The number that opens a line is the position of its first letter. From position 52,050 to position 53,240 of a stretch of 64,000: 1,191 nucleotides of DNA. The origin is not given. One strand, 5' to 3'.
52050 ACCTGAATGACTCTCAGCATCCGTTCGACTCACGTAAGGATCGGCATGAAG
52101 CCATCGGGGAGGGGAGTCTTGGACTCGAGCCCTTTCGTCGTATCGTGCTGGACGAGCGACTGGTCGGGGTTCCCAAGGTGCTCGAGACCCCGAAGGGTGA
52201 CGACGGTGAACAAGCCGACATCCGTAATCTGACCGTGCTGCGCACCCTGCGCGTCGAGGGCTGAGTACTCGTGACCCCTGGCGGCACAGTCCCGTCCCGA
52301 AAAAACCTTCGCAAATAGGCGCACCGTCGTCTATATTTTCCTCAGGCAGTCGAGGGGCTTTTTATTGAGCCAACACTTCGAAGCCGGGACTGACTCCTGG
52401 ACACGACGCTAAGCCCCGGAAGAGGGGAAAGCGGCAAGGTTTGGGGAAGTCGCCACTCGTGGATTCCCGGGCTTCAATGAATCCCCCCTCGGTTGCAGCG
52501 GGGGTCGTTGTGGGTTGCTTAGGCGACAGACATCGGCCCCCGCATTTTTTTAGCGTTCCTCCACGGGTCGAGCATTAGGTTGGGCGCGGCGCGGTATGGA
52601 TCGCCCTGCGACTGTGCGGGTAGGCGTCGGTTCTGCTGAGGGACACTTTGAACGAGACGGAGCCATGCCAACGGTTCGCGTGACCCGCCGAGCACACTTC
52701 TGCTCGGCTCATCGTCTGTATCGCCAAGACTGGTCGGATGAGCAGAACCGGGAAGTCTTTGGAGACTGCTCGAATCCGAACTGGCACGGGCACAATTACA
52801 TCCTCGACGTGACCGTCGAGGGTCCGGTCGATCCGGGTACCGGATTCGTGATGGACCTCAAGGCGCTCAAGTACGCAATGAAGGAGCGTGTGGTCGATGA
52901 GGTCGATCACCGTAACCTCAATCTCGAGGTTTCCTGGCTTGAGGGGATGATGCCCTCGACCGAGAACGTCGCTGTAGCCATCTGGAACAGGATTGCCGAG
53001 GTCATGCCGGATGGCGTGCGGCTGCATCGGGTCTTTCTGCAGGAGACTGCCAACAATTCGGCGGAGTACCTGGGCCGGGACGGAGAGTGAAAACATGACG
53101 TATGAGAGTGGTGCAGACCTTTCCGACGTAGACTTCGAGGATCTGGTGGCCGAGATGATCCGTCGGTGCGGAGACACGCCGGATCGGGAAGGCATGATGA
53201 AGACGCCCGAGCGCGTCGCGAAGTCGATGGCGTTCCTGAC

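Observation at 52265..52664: Unclassified riboswitch-like leader with anti-terminator/terminator switch upstream of a pterin biosynthesis operon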

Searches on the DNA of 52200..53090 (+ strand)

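Call 4: search_rna_families(source=window, start=52200, end=52720, threshold=evalue, max_evalue=10, show_alignments=4)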
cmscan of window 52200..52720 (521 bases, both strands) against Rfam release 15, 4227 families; matches with E-value up to 10: 2.
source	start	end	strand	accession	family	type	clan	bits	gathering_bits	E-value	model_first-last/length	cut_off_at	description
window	52335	52509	+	RF00013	6S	Gene;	-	23.3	46.4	0.01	1-187/187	no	6S / SsrS RNA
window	52439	52546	+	RF02233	sX14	Gene; sRNA;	-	12.9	80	7.8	1-92/92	no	Xanthomonas sRNA sX14/Xoo3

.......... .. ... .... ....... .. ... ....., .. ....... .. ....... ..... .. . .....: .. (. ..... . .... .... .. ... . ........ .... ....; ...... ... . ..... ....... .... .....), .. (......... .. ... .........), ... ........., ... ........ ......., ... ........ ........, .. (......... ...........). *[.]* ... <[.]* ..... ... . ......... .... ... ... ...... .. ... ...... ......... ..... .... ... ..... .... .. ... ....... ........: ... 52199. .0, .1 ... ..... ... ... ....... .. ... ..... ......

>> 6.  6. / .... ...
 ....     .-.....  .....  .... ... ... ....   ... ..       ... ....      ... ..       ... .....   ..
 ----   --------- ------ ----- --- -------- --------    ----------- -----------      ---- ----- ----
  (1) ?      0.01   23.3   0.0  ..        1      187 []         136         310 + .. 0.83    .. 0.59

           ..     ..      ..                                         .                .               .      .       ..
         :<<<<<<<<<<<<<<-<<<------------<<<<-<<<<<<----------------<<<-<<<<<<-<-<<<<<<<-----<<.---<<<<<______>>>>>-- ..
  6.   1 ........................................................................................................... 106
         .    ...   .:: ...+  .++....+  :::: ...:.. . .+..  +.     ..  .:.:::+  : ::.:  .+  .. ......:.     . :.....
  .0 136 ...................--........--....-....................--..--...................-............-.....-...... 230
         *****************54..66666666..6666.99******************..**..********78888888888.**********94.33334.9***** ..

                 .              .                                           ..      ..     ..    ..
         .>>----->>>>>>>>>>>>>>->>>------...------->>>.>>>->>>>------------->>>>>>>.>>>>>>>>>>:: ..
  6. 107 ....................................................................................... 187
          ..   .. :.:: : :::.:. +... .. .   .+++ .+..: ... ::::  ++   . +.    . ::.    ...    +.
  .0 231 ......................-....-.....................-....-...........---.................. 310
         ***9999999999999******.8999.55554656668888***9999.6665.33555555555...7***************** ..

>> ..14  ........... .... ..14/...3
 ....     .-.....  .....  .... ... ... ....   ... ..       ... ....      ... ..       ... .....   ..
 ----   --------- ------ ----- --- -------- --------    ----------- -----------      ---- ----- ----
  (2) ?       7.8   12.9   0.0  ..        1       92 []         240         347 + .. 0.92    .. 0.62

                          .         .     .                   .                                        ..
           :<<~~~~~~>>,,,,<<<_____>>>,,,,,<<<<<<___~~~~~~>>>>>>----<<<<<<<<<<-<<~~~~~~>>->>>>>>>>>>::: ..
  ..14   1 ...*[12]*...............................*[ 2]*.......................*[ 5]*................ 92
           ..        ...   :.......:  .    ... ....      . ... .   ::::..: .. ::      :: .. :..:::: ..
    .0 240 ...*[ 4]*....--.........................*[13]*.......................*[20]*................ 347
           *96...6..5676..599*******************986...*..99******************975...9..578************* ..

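Call 13: search_rna_families(sources=[L001, L002, L003, L004, L005, L006, L007, L008, L009, L010, L011, L012, L013, L014], threshold=gathering)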
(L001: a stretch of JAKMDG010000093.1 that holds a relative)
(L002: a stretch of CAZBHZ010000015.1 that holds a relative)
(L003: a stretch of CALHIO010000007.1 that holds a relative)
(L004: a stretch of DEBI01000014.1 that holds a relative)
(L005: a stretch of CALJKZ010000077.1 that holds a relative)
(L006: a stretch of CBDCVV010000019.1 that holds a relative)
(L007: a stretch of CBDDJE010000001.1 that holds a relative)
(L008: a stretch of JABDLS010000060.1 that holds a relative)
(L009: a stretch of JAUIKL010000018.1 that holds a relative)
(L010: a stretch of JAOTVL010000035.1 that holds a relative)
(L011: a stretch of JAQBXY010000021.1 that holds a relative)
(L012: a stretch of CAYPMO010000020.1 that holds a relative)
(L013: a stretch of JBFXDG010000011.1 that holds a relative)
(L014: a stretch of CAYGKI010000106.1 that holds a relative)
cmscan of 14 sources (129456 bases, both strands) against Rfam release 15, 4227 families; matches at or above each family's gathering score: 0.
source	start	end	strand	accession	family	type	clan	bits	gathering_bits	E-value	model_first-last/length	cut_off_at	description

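Call 14: search_rna_families(sources=[L015, L016, L017, L018, L019, L020, L021, L022, L023, L025, L026, L027, L029, L033, L062], threshold=gathering)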
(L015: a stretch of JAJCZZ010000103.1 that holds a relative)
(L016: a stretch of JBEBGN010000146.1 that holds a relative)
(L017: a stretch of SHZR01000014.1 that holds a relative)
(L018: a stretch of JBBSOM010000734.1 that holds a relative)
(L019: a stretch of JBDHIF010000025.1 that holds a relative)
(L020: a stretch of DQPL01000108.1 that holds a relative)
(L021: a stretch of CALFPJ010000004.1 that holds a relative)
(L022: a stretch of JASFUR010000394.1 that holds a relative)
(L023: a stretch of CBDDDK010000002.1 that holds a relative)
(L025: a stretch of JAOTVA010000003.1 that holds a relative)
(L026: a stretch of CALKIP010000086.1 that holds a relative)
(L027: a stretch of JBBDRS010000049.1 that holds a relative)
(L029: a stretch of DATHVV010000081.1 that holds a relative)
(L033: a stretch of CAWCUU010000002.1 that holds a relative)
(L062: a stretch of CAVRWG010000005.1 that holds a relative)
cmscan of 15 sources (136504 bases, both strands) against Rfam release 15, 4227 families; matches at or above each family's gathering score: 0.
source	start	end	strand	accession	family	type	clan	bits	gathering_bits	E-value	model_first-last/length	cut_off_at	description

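Call 33: build_rna_model(alignment_id=A2, structure=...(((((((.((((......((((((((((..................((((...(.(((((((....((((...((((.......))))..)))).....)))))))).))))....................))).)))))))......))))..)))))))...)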
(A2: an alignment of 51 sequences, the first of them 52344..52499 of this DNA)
Model R1 built from alignment A2 (51 sequences, 168 columns); structure: as given.
model positions 156; base pairs 41; branch points 0; effective number of sequences 2.28; information 0.59 bits per position. Calibrated on 0.2 Mb of random sequence (short: E-values are rough).
structure used (alignment columns):
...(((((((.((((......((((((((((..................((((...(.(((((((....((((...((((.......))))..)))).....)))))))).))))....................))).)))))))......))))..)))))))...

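Call 35: search_with_rna_model(model_id=R1, sources=[window, L024, L028, L030, L031, L032, L034, L035, L036, L037, L038, L039, L040, L041, L042, L043, L044, L045, L046, L047, L048, L049, L050, L051, L052, L053, L054, L055, L056, L057, L058, L059, L060, L061, L062, L063, L064, L065, L066, L067, L068, L069, L070, L071, L072, L073, L074, L075, L076, L077, L078, L079, L080], max_evalue=1)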
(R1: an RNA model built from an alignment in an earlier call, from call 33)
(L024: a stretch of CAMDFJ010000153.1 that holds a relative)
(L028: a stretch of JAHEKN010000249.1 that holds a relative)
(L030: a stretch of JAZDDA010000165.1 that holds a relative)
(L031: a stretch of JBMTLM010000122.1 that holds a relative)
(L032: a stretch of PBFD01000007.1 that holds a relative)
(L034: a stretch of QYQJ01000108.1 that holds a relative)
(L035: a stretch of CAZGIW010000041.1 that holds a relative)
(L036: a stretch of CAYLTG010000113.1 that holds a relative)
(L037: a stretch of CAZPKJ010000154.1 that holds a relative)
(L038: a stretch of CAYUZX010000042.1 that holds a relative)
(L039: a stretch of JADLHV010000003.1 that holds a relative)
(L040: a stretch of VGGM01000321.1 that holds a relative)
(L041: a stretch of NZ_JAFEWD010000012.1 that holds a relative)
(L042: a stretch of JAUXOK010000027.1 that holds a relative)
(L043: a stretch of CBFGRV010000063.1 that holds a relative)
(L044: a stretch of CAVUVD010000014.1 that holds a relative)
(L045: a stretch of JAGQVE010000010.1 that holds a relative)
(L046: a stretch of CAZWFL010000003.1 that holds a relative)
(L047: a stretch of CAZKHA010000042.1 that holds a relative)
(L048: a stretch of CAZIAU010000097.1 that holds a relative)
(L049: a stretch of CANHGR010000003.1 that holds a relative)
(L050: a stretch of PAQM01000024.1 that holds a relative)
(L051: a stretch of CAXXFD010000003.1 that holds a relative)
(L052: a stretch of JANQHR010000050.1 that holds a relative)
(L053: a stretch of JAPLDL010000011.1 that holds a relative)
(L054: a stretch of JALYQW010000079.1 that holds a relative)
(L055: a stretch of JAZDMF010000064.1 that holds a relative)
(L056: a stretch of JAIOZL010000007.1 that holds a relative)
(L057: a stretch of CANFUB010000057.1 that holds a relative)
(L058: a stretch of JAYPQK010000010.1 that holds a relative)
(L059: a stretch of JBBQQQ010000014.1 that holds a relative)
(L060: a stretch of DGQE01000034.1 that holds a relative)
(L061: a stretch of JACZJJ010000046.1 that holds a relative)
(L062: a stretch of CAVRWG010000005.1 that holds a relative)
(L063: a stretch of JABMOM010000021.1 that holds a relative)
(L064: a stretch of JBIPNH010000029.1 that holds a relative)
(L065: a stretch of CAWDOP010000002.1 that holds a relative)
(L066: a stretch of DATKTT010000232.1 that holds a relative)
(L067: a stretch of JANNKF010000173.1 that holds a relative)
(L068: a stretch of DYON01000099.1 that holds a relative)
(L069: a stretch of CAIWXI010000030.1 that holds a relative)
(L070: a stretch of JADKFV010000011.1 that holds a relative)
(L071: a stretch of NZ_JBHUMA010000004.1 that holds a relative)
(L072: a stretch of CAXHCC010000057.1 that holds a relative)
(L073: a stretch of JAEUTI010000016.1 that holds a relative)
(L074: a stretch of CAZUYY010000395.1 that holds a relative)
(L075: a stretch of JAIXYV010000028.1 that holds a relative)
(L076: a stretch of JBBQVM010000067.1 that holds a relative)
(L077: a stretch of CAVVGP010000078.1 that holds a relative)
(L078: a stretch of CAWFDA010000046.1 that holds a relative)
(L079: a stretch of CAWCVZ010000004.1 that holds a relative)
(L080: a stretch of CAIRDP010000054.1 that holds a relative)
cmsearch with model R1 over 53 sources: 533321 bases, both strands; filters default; matches with E-value up to 1: 3.
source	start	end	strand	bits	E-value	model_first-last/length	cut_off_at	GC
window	52344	52498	+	137.9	9.1e-33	1-156/156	no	0.59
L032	2691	2845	+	95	1.1e-21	1-156/156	no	0.48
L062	4739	4895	+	86.2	2e-19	1-156/156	no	0.55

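Call 37: search_with_rna_model(model_id=R1, source=L201, filters=off, max_evalue=10, show_alignments=2)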
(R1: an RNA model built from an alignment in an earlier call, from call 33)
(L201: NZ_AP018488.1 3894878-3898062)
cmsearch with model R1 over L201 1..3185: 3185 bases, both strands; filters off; matches with E-value up to 10: 28.
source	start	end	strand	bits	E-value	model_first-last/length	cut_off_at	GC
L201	1512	1669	+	11.7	0.02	1-156/156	no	0.57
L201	2695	2727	+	11.6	0.021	1-156/156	no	0.64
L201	2695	2727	-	9.7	0.063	1-156/156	no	0.64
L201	3042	3070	-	8.2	0.16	1-156/156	no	0.55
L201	3042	3070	+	7.9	0.18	1-156/156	no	0.55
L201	817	848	+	7.1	0.3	1-156/156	no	0.59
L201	261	314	+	5.9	0.61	1-156/156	no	0.61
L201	1654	1764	-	5.8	0.66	1-156/156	no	0.5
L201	2306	2331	-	5.6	0.74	1-156/156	no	0.62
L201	2306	2331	+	4.9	1.1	1-156/156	no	0.62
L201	261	314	-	3.7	2.3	1-156/156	no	0.61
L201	811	854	-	3.1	3.2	1-156/156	no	0.5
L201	2885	2905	+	2.7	4.2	1-156/156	no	0.57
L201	2375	2396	-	2.2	5.5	1-156/156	no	0.59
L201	2768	2789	-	2.2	5.5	1-156/156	no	0.59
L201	1927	1948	+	2.1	5.9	1-156/156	no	0.68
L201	1203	1263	-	2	6.2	1-156/156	no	0.51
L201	879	910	+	1.9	6.7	1-156/156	no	0.62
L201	2239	2279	+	1.8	6.9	1-156/156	no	0.59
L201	1022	1081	-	1.8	7.1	1-156/156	no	0.53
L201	1819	1856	+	1.7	7.4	1-156/156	no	0.61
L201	1009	1059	+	1.7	7.4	1-156/156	no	0.55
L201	656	695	-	1.6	8.1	1-156/156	no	0.57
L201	2503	2542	+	1.5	8.5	1-156/156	no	0.55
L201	1566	1609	-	1.4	9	1-156/156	no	0.68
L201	1203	1263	+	1.3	9.7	1-156/156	no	0.51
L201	2375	2396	+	1.2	9.8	1-156/156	no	0.59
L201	2768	2789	+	1.2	9.8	1-156/156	no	0.59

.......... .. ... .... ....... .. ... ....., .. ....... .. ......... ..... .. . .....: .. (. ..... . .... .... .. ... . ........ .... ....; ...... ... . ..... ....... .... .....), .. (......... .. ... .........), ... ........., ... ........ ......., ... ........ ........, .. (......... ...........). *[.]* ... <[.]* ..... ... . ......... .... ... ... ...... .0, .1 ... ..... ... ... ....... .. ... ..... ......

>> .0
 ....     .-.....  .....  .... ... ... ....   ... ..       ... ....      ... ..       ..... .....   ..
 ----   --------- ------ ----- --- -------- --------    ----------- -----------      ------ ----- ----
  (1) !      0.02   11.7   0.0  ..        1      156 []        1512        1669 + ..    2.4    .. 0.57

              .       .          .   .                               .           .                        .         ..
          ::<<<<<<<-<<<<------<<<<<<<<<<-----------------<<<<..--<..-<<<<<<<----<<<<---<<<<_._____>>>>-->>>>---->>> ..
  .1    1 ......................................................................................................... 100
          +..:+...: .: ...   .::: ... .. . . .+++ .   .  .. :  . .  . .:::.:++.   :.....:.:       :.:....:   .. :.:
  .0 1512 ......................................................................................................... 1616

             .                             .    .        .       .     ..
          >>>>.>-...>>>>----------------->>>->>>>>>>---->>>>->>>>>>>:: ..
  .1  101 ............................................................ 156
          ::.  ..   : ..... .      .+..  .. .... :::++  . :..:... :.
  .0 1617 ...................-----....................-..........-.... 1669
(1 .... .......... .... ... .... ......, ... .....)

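Call 51: search_rna_families(sources=[L196, L097, L141, L099, L156, L182, L018], threshold=evalue, max_evalue=10)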
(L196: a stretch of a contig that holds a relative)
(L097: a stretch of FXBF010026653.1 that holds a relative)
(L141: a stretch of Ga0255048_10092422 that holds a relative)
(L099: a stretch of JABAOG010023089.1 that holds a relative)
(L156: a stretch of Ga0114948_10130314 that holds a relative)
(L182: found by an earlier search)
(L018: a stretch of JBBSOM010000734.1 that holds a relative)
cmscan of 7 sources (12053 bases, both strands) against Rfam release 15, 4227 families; matches with E-value up to 10: 5.
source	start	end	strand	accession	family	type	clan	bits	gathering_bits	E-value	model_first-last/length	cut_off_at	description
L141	1456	1476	-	RF02977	THF-II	Cis-reg;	-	19.9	41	4.5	12-32/39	no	THF-II riboswitch (folE RNA)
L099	816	974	+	RF00013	6S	Gene;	-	19.5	46.4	1.8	1-187/187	no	6S / SsrS RNA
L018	240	269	-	RF02975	DUF3800-XI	Gene; sRNA;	-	17.2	37.8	4.3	1-48/48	no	DUF3800-XI RNA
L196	197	308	-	RF00547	IRES_TrkB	Cis-reg; IRES;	-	16.5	40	1.1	44-283/352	no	TrkB IRES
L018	860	919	-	RF00282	SNORD48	Gene; snRNA; snoRNA; CD-box;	-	16.3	36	8.3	1-63/63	no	Small nucleolar RNA SNORD48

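Call 52: search_rna_families(source=L062, start=4690, end=4960, threshold=evalue, max_evalue=10, show_alignments=1)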
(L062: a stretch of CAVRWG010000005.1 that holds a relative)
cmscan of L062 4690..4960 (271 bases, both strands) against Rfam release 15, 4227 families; matches with E-value up to 10: 6.
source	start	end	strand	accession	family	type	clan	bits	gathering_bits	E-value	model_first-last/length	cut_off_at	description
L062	4852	4932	+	RF02353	BjrC68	Gene; sRNA;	-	22.9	39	0.00059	1-82/82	no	Bradyrhizobiaceae sRNA BjrC68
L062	4759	4877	+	RF00013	6S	Gene;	-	17.6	46.4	0.12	33-154/187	no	6S / SsrS RNA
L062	4878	4959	-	RF02621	BSnc120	Gene; sRNA;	-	15.3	114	1.2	1-88/88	no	Brucella sRNA 120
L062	4914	4952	-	RF02296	TtnuCD20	Gene; snRNA; snoRNA; CD-box;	-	15.2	80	5.3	23-66/66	no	Tetrahymena snoRNA TtnuCD20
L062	4866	4927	+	RF00116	C0465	Gene; sRNA;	-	13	40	9.4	1-78/78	no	C0465 RNA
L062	4907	4948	-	RF01130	sR46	Gene; snRNA; snoRNA; CD-box;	-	9.6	50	8.9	1-56/56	no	Small nucleolar RNA sR46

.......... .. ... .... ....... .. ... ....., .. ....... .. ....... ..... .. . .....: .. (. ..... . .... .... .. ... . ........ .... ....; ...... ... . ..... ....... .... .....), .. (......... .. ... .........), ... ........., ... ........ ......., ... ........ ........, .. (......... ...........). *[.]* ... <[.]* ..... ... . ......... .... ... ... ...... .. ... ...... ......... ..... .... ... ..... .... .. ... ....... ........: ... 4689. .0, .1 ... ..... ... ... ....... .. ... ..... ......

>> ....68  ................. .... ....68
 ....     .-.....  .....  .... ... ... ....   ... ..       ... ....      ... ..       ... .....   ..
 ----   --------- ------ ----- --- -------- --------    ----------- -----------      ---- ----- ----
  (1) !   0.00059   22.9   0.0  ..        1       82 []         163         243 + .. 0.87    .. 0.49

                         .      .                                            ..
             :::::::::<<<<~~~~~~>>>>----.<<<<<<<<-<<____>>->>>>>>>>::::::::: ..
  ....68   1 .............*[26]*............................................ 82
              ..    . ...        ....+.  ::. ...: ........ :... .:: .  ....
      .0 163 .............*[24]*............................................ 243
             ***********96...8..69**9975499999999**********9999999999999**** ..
